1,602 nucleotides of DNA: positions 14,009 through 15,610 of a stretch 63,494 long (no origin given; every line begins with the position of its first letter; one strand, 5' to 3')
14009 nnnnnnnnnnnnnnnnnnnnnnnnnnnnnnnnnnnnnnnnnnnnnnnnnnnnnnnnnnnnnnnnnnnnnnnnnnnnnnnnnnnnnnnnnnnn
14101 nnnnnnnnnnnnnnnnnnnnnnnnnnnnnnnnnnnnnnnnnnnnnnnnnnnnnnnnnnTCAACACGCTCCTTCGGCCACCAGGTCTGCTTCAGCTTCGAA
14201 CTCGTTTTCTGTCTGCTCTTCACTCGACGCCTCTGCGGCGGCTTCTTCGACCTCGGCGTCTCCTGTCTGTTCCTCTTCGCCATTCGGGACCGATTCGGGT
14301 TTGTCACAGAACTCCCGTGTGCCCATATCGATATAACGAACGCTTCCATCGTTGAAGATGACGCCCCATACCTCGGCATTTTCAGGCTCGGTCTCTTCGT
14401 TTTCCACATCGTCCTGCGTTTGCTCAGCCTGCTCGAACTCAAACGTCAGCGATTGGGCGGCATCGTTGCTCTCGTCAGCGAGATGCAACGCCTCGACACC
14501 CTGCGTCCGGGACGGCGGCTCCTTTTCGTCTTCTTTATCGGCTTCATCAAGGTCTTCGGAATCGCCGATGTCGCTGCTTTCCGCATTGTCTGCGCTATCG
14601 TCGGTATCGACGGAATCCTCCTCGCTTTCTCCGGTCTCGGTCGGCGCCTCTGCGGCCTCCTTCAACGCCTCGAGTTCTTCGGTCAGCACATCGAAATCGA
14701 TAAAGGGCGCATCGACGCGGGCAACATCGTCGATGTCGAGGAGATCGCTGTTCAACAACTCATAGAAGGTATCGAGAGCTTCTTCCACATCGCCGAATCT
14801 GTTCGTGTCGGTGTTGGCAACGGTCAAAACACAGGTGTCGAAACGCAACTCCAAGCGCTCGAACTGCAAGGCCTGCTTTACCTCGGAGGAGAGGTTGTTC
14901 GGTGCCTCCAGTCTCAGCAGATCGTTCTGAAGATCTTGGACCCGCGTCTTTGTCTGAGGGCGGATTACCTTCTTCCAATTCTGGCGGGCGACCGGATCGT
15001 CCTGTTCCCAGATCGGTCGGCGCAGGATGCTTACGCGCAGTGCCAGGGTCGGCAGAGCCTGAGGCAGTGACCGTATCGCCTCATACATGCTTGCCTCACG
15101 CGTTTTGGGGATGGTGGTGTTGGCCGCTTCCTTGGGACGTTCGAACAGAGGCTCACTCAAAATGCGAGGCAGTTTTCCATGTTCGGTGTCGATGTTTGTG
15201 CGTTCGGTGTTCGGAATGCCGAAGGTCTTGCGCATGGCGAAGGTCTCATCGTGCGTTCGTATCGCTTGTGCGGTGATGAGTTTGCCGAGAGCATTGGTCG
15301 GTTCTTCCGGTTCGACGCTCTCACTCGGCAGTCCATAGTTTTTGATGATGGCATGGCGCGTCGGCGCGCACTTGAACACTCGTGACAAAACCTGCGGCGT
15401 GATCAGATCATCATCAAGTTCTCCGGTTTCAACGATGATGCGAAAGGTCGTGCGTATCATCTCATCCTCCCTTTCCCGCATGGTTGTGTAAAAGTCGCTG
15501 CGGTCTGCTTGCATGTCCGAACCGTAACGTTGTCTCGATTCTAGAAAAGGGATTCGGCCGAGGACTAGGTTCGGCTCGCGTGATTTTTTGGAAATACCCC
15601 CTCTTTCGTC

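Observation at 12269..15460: Uncharacterised three-gene string (acidic protein / double poly-ferredoxin with an MvhD-like middle domain / acidic lipoprotein) divergent from the reductase operon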

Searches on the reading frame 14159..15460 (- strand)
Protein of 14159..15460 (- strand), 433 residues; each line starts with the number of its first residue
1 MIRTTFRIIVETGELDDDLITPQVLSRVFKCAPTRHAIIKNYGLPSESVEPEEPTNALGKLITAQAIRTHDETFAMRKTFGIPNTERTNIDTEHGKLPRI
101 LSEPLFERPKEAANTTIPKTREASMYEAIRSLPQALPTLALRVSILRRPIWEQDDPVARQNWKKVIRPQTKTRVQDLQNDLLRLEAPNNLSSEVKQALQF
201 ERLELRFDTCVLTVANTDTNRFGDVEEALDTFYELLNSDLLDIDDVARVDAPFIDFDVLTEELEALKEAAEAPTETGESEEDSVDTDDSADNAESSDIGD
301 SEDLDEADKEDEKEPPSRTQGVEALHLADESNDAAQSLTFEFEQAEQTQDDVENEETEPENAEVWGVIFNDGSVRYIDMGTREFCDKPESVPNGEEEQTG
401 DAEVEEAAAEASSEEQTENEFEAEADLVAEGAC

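Call 4: search_protein_families(library=pfam, proteins=[window:14159-15460:-], max_evalue=0.01)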
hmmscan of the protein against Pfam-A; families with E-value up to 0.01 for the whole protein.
window:14159-15460:- (433 aa): 0 families

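Call 5: search_protein_families(library=ncbifam, proteins=[window:14159-15460:-], max_evalue=0.01)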
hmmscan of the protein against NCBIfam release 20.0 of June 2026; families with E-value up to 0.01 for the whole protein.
window:14159-15460:- (433 aa): 0 families

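Call 7: find_homologous_proteins(query=window:14159-15460:-)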
Query window:14159-15460:- (433 aa): 9 proteins with E <= 0.001 among 8000 candidates.
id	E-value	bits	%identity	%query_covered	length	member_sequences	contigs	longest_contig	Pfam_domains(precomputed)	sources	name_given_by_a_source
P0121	1.8e-276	935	100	100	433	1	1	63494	-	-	-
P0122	2.4e-78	282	37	91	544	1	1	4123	-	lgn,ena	-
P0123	8.8e-78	280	36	91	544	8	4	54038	-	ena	-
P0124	6.9e-77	277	37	90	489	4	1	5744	-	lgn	-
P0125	8.1e-77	277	47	62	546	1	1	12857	-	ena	-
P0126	3.2e-76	275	45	60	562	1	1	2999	-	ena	-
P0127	8.9e-75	271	45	60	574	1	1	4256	-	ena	-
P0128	2.7e-70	256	33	89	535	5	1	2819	-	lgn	-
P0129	1.9e-61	227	42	60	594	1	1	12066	-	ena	-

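Call 11: find_encoding_contigs(protein=P0123, flank=10000, max_places=3)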
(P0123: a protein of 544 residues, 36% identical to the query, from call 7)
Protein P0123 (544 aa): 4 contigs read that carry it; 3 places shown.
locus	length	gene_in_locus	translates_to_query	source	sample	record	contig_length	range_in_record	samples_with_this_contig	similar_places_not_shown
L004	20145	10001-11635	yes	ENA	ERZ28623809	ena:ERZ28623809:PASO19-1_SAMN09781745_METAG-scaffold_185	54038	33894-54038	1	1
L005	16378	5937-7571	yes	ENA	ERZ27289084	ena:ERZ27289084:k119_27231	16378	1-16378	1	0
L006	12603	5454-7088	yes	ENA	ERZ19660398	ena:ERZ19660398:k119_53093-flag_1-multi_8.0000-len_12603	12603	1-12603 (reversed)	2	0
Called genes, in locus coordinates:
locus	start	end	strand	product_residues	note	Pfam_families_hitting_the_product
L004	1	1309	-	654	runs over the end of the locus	PF00196:GerE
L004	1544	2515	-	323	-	PF12838:Fer4_7 (faint), PF13484:Fer4_16 (faint), PF12801:Fer4_5, PF13746:Fer4_18 (weak), PF00037:Fer4 (weak)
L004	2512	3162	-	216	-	PF12838:Fer4_7 (weak), PF13187:Fer4_9 (weak), PF14697:Fer4_21 (weak), PF25160:LdpA_Fe-S-bd, PF12838:Fer4_7, PF13187:Fer4_9 (weak), PF00037:Fer4, PF12837:Fer4_6 (weak), +5 more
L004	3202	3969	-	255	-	PF02613:Nitrate_red_del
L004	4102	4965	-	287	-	PF04976:DmsC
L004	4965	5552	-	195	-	PF13247:Fer4_11, PF13237:Fer4_10, PF12838:Fer4_7 (weak), PF13187:Fer4_9 (weak), PF00037:Fer4 (weak), PF12797:Fer4_2 (weak), PF12837:Fer4_6 (weak)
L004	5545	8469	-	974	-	PF04879:Molybdop_Fe4S4, PF00384:Molybdopterin, PF01568:Molydop_binding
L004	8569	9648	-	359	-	-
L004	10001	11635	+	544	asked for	-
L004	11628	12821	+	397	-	PF13237:Fer4_10 (faint), PF13183:Fer4_8 (faint), PF12838:Fer4_7 (weak), PF13187:Fer4_9 (faint), PF00037:Fer4 (weak), PF12797:Fer4_2 (weak), PF12837:Fer4_6 (weak), PF12838:Fer4_7 (weak), +2 more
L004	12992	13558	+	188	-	-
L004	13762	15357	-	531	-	PF00384:Molybdopterin, PF01568:Molydop_binding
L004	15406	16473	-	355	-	PF13510:Fer2_4, PF12837:Fer4_6 (faint), PF10588:NADH-G_4Fe-4S_3, PF22117:Fer4_Nqo3, PF12838:Fer4_7 (weak), PF00037:Fer4 (weak), PF04879:Molybdop_Fe4S4, PF00384:Molybdopterin, +1 more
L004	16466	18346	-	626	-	PF10589:NADH_4Fe-4S, PF14691:Fer4_20, PF07992:Pyr_redox_2 (weak), PF00070:Pyr_redox (faint), PF01266:DAO (weak), PF07992:Pyr_redox_2, PF12831:FAD_oxidored (weak), PF13450:NAD_binding_8, +3 more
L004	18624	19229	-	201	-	PF00702:Hydrolase, PF12710:HAD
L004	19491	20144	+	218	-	?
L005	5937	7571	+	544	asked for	-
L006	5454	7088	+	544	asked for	-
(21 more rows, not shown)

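Call 12: find_encoding_contigs(protein=P0129, flank=10000, max_places=2)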
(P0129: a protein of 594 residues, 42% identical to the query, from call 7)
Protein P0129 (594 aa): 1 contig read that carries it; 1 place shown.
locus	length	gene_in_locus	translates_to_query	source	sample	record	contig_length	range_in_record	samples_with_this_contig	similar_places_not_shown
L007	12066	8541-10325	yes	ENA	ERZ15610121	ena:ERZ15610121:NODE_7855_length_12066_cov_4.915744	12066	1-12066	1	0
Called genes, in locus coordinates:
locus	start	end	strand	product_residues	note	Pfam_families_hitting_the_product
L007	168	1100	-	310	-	PF12801:Fer4_5, PF12838:Fer4_7 (faint), PF13187:Fer4_9 (faint), PF00037:Fer4 (weak)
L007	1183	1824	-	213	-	PF12838:Fer4_7 (weak), PF13187:Fer4_9 (weak), PF14697:Fer4_21 (weak), PF12838:Fer4_7 (weak), PF13187:Fer4_9, PF25160:LdpA_Fe-S-bd, PF00037:Fer4, PF12837:Fer4_6 (weak), +5 more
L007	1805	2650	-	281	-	PF02613:Nitrate_red_del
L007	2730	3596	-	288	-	PF04976:DmsC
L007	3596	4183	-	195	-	PF12797:Fer4_2 (faint), PF13247:Fer4_11, PF13237:Fer4_10, PF12838:Fer4_7 (weak), PF13187:Fer4_9 (weak), PF00037:Fer4 (weak), PF12837:Fer4_6 (weak)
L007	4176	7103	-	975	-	PF04879:Molybdop_Fe4S4, PF00384:Molybdopterin, PF01568:Molydop_binding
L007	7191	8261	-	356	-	-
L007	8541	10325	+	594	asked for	-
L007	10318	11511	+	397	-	PF13484:Fer4_16 (faint), PF12837:Fer4_6 (faint), PF13183:Fer4_8 (faint), PF12838:Fer4_7 (weak), PF00037:Fer4 (weak), PF12797:Fer4_2 (weak), PF00037:Fer4 (weak), PF12838:Fer4_7 (weak), +2 more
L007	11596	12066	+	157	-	?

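Call 13: find_encoding_contigs(protein=P0125, flank=10000, max_places=2)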
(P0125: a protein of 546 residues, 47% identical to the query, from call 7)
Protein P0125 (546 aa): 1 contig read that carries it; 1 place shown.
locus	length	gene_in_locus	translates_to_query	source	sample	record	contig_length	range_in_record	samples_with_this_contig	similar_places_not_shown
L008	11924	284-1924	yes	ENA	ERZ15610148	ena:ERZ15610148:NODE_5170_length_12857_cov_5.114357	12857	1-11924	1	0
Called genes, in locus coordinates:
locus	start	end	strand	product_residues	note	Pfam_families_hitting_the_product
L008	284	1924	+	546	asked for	-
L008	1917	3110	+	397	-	PF13237:Fer4_10 (faint), PF13183:Fer4_8 (faint), PF12838:Fer4_7 (weak), PF13187:Fer4_9 (faint), PF00037:Fer4 (weak), PF12797:Fer4_2 (weak), PF12837:Fer4_6 (weak), PF12838:Fer4_7 (weak), +2 more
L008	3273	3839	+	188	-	-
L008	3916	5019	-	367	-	PF00710:Asparaginase, PF17763:Asparaginase_C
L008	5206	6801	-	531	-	PF00384:Molybdopterin, PF01568:Molydop_binding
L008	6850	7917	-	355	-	PF13510:Fer2_4, PF12837:Fer4_6 (faint), PF10588:NADH-G_4Fe-4S_3, PF22117:Fer4_Nqo3, PF12838:Fer4_7 (weak), PF00037:Fer4 (weak), PF04879:Molybdop_Fe4S4, PF00384:Molybdopterin, +1 more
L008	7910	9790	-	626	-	PF10589:NADH_4Fe-4S, PF14691:Fer4_20, PF07992:Pyr_redox_2 (weak), PF00070:Pyr_redox (faint), PF01266:DAO (weak), PF07992:Pyr_redox_2, PF12831:FAD_oxidored (weak), PF13450:NAD_binding_8, +3 more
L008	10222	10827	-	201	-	PF00702:Hydrolase, PF12710:HAD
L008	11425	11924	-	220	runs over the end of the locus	PF02613:Nitrate_red_del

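Call 27: find_homologous_proteins(query=A2)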
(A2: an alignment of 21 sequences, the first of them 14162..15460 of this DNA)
Query A2 (21 sequences) (433 aa, profile of the alignment): 147 proteins with E <= 0.001 among 8000 candidates; the best 120 are listed.
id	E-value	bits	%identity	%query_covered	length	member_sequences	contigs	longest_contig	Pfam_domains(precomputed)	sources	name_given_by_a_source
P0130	9.3e-109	382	27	23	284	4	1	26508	-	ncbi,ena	-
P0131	7.0e-102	359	27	18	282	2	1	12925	-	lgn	-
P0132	1.3e-101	358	27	18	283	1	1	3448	-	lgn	-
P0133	1.8e-101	358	28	27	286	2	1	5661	-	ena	-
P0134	1.8e-101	358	36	5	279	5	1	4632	-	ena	-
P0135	1.9e-101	358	27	26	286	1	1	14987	-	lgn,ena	-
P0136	2.3e-101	358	26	30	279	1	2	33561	-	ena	-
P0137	2.7e-101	357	27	30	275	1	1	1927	-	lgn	-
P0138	2.8e-101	357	26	30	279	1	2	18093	-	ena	-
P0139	3.1e-101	357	25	27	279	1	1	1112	-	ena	-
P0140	4.0e-101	357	26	22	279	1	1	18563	-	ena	-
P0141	4.1e-101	357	50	5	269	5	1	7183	-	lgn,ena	-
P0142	4.4e-101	357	40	5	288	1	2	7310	-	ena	-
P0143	7.6e-101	356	40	5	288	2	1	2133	-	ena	-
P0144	7.9e-101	356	27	30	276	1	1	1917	-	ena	-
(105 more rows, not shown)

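Call 32: search_solved_structures(query=A4, max_evalue=1)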
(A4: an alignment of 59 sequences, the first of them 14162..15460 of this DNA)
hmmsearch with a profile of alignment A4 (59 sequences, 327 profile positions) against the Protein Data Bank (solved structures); distinct sequences matched with E-value up to 1: 1.
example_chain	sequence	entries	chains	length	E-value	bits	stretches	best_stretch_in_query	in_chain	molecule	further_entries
3iv3_A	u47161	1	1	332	0.88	12.1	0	128-198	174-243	Tagatose 1,6-diphosphate aldolase 2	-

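Call 40: predict_structure(alignment_id=A4)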
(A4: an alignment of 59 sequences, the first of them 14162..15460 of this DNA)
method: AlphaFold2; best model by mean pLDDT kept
length: 433 residues; sequences in the alignment: 59
mean_pLDDT: 76.5   pTM: 0.67
mean pLDDT of the five models: 76.5, 75.3, 73.4, 72.1, 71.7
residues with pLDDT >= 90: 176; 70-90: 109; 50-70: 83; < 50: 65
segments of 3 or more residues with pLDDT < 50: 84-88, 101-109, 293-310, 412-433
pLDDT, mean of each block of 10 residues (from residue 1): 88 91 93 93 79 66 83 80 51 52 47 60 91 93 84 92 93 94 84 92 93 88 91 94 93 93 93 69 56 48 45 57 80 85 83 57 88 95 93 59 53 42 41 38
secondary structure, 60 per line:
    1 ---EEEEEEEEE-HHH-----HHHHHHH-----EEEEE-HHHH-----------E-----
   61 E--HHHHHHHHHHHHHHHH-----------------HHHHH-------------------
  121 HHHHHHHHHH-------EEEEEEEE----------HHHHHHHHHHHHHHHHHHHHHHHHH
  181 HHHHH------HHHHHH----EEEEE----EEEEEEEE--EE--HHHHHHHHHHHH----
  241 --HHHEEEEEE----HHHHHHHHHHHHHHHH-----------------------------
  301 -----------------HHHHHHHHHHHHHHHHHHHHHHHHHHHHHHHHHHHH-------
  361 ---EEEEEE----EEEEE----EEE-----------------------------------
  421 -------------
elements in order: E4-12 H22-28 E34-38 H40-43 H64-79 H97-101 H121-130 E138-145 H156-185 H192-197 E202-206 E211-218 H225-236 E246-251 H256-271 H318-353 E364-369 E374-378 E383-385

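Call 44: fold_search(model_id=the predicted structure, library=pdb)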
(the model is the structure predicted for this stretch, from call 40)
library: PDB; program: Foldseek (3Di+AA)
matches with E <= 10: 187; with E <= 0.001: 0
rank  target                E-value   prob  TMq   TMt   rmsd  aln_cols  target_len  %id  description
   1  2qke_C                1.9e+00  0.04  0.08  0.23  10.9        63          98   14  Wild Type Crystal Structure of Full Length Circadian Clock Protein KaiB from Thermosynechococcus elongatus BP-1 (released 2008-06-17)
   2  6g2h_A                1.9e+00  0.03  0.09  0.06   9.7       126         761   10  Filament of acetyl-CoA carboxylase and BRCT domains of BRCA1 (ACC-BRCT) core at 4.6 A resolution (released 2018-06-13)
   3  5kdj_B                2.0e+00  0.04  0.10  0.09   6.9        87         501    8  ZmpB metallopeptidase from Clostridium perfringens (released 2017-01-11)
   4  9hcj_R0               2.1e+00  0.11  0.06  0.02  18.4        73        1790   11  D. discoideum nuclear pore complex (released 2024-12-25)
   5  2oaj                  2.4e+00  0.20  0.05  0.03   1.4        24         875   21  Crystal structure of Sro7 from S. cerevisiae (released 2007-04-03)
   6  7bqe_MODEL_1_A        2.4e+00  0.04  0.07  0.23  13.7       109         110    9  Solution NMR structure of NF3; de novo designed protein with a novel fold (released 2021-03-24)
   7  5kdn                  2.4e+00  0.03  0.10  0.09   6.9        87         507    8  ZmpB metallopeptidase from Clostridium perfringens (released 2017-01-11)
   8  1ako                  2.4e+00  0.02  0.07  0.09  10.3        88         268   14  EXONUCLEASE III FROM ESCHERICHIA COLI (released 1997-08-20)
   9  7qw4_O                2.6e+00  0.03  0.08  0.16   6.5        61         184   10  Pden_5119 protein (released 2023-02-08)
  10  4txv_A                2.6e+00  0.02  0.06  0.11   7.9        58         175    9  Crystal structure of the mixed disulfide intermediate between thioredoxin-like TlpAs(C110S) and subunit II of cytochro (released 2014-10-01)
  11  2qke_A                2.8e+00  0.03  0.07  0.22   4.7        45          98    9  Wild Type Crystal Structure of Full Length Circadian Clock Protein KaiB from Thermosynechococcus elongatus BP-1 (released 2008-06-17)
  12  2dk7_MODEL_1_A        2.9e+00  0.12  0.06  0.32  11.2        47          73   23  Solution structure of WW domain in transcription elongation regulator 1 (released 2007-04-24)
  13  6xsz_B                2.9e+00  0.03  0.09  0.08   6.2        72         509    8  The structure of the M60 catalytic domain from Clostridium perfringens ZmpC (released 2021-02-03)
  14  8w9z_M                2.9e+00  0.01  0.06  0.15   6.8        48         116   10  The cryo-EM structure of the Nicotiana tabacum PEP-PAP (released 2024-03-13)
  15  1vgl_B                3.1e+00  0.01  0.06  0.16  14.2        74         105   11  Crystal structure of tetrameric KaiB from T.elongatus BP-1 (released 2005-08-16)
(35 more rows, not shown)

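Call 76: search_protein_families(library=pfam, alignment_id=A4, max_evalue=0.01)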
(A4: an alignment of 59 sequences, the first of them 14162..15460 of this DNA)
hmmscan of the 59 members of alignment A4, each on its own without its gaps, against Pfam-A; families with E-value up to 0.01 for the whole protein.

A. member 1, window:14162-15460:- (433 aa): 0 families

B. families by the number of members that match (of 59 scanned): 1 family
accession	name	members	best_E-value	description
PF23768.1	DUF7167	1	0.0085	Domain of unknown function (DUF7167)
